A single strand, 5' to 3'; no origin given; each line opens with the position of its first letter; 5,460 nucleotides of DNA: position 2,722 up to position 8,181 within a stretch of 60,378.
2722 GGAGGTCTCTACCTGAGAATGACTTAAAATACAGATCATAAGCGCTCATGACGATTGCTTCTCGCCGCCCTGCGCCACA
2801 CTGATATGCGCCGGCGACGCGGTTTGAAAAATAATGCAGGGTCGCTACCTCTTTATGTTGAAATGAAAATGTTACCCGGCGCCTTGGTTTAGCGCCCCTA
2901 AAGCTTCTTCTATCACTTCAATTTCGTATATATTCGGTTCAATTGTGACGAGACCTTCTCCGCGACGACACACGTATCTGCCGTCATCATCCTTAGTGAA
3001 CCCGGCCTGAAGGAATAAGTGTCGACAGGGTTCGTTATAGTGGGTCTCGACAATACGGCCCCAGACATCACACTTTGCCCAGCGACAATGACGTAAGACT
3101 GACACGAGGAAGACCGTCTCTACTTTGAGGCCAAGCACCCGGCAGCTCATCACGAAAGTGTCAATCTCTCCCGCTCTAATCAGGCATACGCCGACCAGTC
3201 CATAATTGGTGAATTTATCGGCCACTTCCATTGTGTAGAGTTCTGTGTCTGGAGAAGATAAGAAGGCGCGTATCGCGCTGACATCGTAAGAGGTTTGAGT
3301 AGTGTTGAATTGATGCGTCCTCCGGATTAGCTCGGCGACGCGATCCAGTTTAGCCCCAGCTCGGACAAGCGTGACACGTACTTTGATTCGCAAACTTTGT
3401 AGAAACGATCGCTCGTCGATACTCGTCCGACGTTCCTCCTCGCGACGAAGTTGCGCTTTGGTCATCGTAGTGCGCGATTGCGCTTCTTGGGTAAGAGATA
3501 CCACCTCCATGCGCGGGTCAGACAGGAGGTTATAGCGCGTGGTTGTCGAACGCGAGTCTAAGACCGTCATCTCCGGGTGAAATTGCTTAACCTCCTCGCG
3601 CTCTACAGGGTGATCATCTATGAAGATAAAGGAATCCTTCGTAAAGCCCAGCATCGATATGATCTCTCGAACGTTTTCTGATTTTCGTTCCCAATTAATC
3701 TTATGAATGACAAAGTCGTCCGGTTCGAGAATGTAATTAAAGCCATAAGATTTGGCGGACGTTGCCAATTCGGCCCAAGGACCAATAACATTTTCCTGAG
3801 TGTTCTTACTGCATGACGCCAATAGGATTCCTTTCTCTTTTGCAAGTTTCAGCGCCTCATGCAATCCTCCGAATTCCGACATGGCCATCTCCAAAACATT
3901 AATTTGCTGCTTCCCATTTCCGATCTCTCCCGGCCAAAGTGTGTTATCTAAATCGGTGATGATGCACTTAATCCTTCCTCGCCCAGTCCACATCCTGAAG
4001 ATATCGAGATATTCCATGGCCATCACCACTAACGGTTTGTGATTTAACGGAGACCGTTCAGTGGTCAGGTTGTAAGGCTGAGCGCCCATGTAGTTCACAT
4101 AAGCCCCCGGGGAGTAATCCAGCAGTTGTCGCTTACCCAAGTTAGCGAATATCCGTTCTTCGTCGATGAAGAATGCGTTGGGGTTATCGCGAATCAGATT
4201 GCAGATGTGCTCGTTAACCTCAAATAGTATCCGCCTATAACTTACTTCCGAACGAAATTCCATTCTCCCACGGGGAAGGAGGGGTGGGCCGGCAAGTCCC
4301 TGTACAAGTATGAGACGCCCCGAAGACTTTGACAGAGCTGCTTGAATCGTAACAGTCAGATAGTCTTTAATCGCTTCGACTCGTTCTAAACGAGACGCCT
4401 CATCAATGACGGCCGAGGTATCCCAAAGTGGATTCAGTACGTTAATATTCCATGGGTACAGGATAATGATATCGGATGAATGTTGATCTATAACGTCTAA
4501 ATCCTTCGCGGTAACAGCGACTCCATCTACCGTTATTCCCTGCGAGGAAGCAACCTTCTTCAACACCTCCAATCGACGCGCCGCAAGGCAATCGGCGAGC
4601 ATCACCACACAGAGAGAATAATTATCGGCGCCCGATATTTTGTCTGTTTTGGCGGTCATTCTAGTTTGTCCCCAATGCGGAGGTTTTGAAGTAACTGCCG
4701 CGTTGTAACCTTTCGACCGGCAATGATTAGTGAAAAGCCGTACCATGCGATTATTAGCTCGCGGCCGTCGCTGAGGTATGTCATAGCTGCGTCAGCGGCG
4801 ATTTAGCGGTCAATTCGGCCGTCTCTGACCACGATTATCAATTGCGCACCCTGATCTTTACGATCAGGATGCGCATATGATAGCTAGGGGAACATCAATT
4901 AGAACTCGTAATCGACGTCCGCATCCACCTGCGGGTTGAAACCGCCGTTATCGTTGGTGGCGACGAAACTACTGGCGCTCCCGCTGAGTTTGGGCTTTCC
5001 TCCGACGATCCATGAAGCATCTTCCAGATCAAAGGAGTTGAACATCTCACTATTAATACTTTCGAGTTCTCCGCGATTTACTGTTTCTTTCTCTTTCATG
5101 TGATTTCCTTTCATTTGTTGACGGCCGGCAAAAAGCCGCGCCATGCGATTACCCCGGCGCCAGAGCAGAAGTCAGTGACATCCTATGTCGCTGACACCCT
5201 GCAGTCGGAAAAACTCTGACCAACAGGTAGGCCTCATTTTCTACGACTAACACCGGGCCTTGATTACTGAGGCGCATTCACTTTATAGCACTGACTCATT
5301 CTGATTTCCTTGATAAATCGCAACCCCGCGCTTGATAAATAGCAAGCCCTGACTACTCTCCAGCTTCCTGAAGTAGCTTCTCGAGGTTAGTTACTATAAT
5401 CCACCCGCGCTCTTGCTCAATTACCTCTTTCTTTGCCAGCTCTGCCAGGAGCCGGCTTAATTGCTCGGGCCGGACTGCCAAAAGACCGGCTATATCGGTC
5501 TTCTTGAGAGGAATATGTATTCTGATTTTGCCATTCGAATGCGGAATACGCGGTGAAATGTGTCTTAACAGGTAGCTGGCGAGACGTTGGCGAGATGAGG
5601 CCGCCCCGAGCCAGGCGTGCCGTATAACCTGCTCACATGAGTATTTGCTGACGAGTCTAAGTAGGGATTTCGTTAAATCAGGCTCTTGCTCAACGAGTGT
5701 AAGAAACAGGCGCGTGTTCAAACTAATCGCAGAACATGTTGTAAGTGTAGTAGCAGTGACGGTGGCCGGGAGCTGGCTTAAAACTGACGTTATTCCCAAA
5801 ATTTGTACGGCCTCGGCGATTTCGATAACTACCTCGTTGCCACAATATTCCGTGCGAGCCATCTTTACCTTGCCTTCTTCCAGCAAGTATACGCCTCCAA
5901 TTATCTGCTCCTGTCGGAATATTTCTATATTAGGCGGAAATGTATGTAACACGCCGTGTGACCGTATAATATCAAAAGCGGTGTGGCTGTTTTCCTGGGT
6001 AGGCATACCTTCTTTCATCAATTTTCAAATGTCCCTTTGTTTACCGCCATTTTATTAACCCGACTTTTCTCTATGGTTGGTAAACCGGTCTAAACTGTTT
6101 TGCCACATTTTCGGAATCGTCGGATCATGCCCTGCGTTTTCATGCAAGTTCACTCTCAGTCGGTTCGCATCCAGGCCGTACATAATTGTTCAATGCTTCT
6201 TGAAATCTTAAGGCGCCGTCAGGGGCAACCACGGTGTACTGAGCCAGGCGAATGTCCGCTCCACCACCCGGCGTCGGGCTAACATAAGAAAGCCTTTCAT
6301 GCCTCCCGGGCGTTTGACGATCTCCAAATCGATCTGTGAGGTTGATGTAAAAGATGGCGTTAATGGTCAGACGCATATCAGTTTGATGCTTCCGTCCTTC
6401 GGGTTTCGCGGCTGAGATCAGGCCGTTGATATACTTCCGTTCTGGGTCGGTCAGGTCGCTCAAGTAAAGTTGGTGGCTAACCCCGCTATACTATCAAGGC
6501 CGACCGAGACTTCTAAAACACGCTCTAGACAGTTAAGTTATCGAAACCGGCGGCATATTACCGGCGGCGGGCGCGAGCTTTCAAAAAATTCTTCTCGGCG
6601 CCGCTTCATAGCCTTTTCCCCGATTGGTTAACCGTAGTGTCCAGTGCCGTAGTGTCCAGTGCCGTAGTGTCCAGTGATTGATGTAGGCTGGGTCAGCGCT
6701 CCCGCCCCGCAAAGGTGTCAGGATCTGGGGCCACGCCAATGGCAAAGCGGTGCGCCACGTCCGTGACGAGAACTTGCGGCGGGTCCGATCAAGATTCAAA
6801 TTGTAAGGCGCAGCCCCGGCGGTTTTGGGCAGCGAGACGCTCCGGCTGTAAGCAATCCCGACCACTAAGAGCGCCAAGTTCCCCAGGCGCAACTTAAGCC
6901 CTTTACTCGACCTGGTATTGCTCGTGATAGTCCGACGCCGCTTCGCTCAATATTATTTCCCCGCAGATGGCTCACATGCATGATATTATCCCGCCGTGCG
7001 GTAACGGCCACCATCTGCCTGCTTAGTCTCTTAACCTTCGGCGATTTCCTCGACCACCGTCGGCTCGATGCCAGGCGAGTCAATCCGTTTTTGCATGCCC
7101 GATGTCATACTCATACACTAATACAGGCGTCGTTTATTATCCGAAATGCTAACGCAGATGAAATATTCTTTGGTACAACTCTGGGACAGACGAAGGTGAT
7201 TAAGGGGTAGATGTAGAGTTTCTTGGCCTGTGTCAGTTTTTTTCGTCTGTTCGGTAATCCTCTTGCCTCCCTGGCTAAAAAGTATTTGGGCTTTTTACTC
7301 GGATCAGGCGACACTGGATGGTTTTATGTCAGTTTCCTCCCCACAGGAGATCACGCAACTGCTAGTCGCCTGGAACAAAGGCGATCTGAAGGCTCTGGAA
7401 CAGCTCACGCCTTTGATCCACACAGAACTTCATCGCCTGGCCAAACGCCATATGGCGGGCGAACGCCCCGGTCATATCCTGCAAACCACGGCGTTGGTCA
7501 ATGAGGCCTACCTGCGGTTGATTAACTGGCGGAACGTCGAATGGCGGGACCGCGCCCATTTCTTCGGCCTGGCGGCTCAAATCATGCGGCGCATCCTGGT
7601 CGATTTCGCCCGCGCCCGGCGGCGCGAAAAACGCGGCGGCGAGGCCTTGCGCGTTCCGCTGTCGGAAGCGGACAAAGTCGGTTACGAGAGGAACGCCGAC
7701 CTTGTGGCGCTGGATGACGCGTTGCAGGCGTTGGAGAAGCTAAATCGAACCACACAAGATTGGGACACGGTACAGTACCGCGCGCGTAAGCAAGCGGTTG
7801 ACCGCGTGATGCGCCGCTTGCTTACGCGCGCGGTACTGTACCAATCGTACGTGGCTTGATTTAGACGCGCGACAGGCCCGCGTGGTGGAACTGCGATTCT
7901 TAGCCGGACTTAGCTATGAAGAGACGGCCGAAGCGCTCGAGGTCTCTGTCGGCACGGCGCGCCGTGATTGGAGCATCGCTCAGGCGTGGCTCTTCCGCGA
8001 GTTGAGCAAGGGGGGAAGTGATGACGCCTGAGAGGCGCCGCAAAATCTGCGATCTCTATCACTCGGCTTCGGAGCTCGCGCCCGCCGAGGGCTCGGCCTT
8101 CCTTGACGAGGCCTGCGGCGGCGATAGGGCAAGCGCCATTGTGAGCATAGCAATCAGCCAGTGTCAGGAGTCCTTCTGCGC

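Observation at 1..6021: Graspetide-like RiPP operon combining ATP-grasp, a radical-SAM-less SPASM protein, an FkbH/GNAT tailoring enzyme and a C39-ABC exporter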

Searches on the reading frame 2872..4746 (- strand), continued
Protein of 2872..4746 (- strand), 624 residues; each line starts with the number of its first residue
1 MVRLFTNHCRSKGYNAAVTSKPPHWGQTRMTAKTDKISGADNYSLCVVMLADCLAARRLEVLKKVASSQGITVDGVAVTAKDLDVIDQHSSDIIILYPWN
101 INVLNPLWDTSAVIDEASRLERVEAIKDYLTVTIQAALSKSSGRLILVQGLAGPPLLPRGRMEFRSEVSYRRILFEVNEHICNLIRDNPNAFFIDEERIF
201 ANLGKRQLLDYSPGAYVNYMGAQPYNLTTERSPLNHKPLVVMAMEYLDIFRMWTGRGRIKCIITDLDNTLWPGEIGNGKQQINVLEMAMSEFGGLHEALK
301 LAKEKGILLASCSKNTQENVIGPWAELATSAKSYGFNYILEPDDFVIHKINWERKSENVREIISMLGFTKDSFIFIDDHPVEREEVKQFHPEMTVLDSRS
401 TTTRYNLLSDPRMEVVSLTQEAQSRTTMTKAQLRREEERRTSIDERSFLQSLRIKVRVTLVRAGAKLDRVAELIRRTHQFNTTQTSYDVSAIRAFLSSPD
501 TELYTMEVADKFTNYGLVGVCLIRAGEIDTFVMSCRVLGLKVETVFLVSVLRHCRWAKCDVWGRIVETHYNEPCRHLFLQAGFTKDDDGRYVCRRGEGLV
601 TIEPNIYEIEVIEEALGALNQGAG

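Call 54: fold_search(model_id=the predicted structure, library=pdb)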
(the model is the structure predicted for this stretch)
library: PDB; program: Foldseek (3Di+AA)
matches with E <= 10: 1776; with E <= 0.001: 10
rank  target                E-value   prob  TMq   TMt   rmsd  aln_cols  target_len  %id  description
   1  3slr                  1.5e-17  1.00  0.47  0.71   4.9       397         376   19  Crystal structure of N-terminal part of the protein BF1531 from Bacteroides fragilis containing phosphatase domain compl (released 2011-07-20)
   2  7e16_A                1.5e-04  1.00  0.22  0.55   5.3       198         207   15  crystal structure of GDSL esterase from Geobacillus thermodenitrificans (released 2021-04-14)
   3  8ik1_A                2.0e-04  1.00  0.21  0.53   5.6       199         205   14  EstL5 in complex of PMSF (released 2023-03-29)
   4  3d0r_A                2.6e-04  0.72  0.13  0.17  20.4       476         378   10  Crystal structure of calG3 from Micromonospora echinospora determined in space group P2(1) (released 2008-06-24)
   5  3d0r_B                2.8e-04  0.69  0.13  0.17  21.2       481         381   10  Crystal structure of calG3 from Micromonospora echinospora determined in space group P2(1) (released 2008-06-24)
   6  8ik1_B                3.1e-04  1.00  0.21  0.53   5.5       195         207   15  EstL5 in complex of PMSF (released 2023-03-29)
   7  3d0q_A                6.6e-04  0.57  0.13  0.17  20.4       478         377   10  Crystal structure of calG3 from Micromonospora echinospora determined in space group I222 (released 2008-06-24)
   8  7vza_C                8.2e-04  0.82  0.14  0.22  20.2       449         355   11  The crystal structure of Non-hydrolyzing UDPGlcNAc 2-epimerase in complex with UDP (released 2022-11-16)
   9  7m7h_B                8.2e-04  0.77  0.15  0.07  21.9       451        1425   13  6-Deoxyerythronolide B synthase (DEBS) module 1 in complex with antibody fragment 1B2: State 1' (released 2021-11-17)
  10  7vza_F                8.7e-04  0.75  0.14  0.22  20.5       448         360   12  The crystal structure of Non-hydrolyzing UDPGlcNAc 2-epimerase in complex with UDP (released 2022-11-16)
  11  7vz6_F                1.2e-03  0.75  0.14  0.21  19.8       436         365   13  The crystal structure of Non-hydrolyzing UDPGlcNAc 2-epimerase in complex with UDP-glucose (released 2022-11-16)
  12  4nfy_A                1.3e-03  0.69  0.13  0.23  19.4       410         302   12  Crystal Structure of 3-phosphoglycerate Dehydrogenase from Entamoeba histolytica (released 2014-10-08)
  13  7vz6_G                1.4e-03  0.54  0.13  0.18  20.8       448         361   12  The crystal structure of Non-hydrolyzing UDPGlcNAc 2-epimerase in complex with UDP-glucose (released 2022-11-16)
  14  1u7o                  1.6e-03  1.00  0.19  0.62   4.7       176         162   17  Magnesium Dependent Phosphatase 1 (MDP-1) (released 2004-10-26)
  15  7vz6_D                1.7e-03  0.57  0.13  0.19  20.9       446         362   11  The crystal structure of Non-hydrolyzing UDPGlcNAc 2-epimerase in complex with UDP-glucose (released 2022-11-16)
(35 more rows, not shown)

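Call 60: find_encoding_contigs(protein=P0018, flank=8000, max_places=1)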
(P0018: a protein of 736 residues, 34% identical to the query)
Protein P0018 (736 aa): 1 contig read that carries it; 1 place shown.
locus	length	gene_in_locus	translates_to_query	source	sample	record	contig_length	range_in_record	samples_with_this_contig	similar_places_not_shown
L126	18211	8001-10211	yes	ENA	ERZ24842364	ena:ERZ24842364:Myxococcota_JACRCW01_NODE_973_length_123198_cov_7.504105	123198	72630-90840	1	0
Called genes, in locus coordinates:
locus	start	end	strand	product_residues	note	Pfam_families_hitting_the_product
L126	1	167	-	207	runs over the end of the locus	-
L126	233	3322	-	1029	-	PF00595:PDZ, PF13180:PDZ_2 (weak), PF17820:PDZ_6 (weak), PF03572:Peptidase_S41, PF17957:Big_7 (weak)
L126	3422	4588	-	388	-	PF09243:Rsm22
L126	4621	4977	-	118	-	-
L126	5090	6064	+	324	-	PF00069:Pkinase, PF07714:PK_Tyr_Ser-Thr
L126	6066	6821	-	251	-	PF00702:Hydrolase (weak)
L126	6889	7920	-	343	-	-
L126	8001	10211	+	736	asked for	-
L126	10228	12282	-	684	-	-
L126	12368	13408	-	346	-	PF00586:AIRS, PF02769:AIRS_C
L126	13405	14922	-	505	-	PF10114:PocR, PF00512:HisKA, PF02518:HATPase_c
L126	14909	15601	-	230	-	-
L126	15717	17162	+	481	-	PF00672:HAMP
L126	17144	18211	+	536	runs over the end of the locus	-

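Call 61: find_encoding_contigs(protein=P0022, flank=8000, max_places=1)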
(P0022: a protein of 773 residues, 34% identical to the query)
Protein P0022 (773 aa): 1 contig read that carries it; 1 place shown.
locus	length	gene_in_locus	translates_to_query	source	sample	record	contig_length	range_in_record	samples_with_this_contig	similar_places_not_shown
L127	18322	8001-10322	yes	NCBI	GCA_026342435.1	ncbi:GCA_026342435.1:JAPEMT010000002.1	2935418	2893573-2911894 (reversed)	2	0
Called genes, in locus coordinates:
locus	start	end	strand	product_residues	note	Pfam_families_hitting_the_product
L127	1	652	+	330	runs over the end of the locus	PF00490:ALAD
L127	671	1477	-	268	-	PF00535:Glycos_transf_2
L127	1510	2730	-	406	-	PF00109:ketoacyl-synt (weak), PF02801:Ketoacyl-synt_C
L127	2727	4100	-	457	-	PF00501:AMP-binding, PF13193:AMP-binding_C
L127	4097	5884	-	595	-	PF02776:TPP_enzyme_N, PF00205:TPP_enzyme_M, PF02775:TPP_enzyme_C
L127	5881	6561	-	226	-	-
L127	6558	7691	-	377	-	PF00171:Aldedh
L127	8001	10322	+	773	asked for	PF00702:Hydrolase (faint)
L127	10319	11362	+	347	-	PF01073:3Beta_HSD, PF01370:Epimerase, PF02719:Polysacc_synt_2 (faint), PF16363:GDP_Man_Dehyd, PF04321:RmlD_sub_bind (weak)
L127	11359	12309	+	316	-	PF13508:Acetyltransf_7 (faint), PF13480:Acetyltransf_6 (weak), PF00583:Acetyltransf_1 (weak)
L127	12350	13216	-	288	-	PF00165:HTH_AraC, PF12833:HTH_18, PF00165:HTH_AraC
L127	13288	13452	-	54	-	-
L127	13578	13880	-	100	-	-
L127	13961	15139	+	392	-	PF00196:GerE (weak)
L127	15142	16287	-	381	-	-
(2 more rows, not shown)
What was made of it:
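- More distant FkbH homologues sit in unrelated contexts (calls 60, 61).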

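Call 62: find_encoding_contigs(protein=P0012, flank=8000, max_places=1)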
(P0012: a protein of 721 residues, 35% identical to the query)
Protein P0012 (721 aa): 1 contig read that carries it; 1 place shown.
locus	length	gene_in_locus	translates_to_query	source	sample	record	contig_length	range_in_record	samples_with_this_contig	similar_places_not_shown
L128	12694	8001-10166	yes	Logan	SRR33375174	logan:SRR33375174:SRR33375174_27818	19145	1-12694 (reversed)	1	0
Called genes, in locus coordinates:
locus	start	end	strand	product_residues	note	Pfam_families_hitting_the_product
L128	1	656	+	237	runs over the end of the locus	PF13489:Methyltransf_23 (faint), PF03848:TehB, PF13649:Methyltransf_25 (weak)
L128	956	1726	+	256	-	PF01145:Band_7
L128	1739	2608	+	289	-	PF01904:DUF72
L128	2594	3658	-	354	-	PF13302:Acetyltransf_3, PF13420:Acetyltransf_4, PF00583:Acetyltransf_1, PF07883:Cupin_2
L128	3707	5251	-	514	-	-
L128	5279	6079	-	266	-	PF13489:Methyltransf_23 (weak), PF13847:Methyltransf_31 (weak)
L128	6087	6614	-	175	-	PF27765:UCP032817-like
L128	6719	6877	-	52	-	-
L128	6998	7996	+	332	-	PF04055:Radical_SAM, PF13186:SPASM (weak)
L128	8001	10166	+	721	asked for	PF00702:Hydrolase (faint)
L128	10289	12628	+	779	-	PF00072:Response_reg, PF23198:PDE8A_N (faint), PF00512:HisKA, PF02518:HATPase_c, PF00072:Response_reg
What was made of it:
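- Tried and rejected: These were a Myxococcota locus, a Streptomyces secondary-metabolite locus, and one locus with an adjacent radical SAM/SPASM gene (calls 60-62).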

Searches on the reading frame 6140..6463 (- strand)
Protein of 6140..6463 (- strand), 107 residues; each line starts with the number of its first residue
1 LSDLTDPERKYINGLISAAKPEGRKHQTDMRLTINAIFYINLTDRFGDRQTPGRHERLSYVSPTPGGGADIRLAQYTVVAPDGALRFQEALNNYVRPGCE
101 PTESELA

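Call 67: search_protein_families(library=pfam, proteins=[window:6140-6463:-], max_evalue=1)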
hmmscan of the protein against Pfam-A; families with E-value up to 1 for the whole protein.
window:6140-6463:- (107 aa): 2 families
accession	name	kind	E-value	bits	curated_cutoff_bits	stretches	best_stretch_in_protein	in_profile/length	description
PF13340.11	DUF4096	-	0.00027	21.6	34.3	1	4-42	1-41/76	Putative transposase of IS4/5 family (DUF4096)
PF22893.2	ULD_2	-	0.097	13.3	24.5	1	62-100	38-76/85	Ubiquitin-like domain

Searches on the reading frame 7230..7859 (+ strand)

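Call 67: search_protein_families(library=pfam, proteins=[window:7230-7859:+], max_evalue=1)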
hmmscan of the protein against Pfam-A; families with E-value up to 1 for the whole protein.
window:7230-7859:+ (209 aa): 3 families
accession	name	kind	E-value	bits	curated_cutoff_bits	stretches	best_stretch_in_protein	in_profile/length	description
PF07638.17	Sigma70_ECF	-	2.9e-35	122.3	21.1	1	39-173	2-138/185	ECF sigma factor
PF01963.22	TraB_PrgY_gumN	-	0.054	13.8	26.8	1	36-108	176-224/263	TraB/PrgY/gumN family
PF09308.16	LuxQ-periplasm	-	0.099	12.6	25.7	0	153-196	87-131/239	LuxQ, periplasmic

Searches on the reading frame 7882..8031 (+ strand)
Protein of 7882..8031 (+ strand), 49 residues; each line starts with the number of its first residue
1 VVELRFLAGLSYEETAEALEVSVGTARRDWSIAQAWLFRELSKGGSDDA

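Call 67: search_protein_families(library=pfam, proteins=[window:7882-8031:+], max_evalue=1)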
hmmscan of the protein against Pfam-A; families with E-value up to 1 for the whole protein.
window:7882-8031:+ (49 aa): 9 families
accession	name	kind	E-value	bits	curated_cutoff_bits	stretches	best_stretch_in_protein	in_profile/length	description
PF07638.17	Sigma70_ECF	-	3.2e-11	43.9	21.1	1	2-42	144-184/185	ECF sigma factor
PF08281.18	Sigma70_r4_2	-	7.2e-07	29.2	25.7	1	2-28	19-45/54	Sigma-70, region 4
PF04545.22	Sigma70_r4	-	3e-05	23.9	24.1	1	2-28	13-39/50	Sigma-70, region 4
PF08220.18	HTH_DeoR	-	0.0039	17.3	21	1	10-30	15-35/57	DeoR-like helix-turn-helix domain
PF13384.12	HTH_23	-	0.0048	17.1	24.6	1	5-28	12-36/50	Homeodomain-like domain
PF13518.12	HTH_28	-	0.042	14.4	25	1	5-28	8-31/52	Helix-turn-helix domain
PF08279.18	HTH_11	-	0.07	13.5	25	1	10-38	16-44/55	HTH domain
PF12840.13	HTH_20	-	0.094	13.1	27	1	4-30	10-39/51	Helix-turn-helix domain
PF17776.6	NLRC4_HD2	-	0.13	13.2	33.1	1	4-28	55-79/121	NLRC4 helical domain HD2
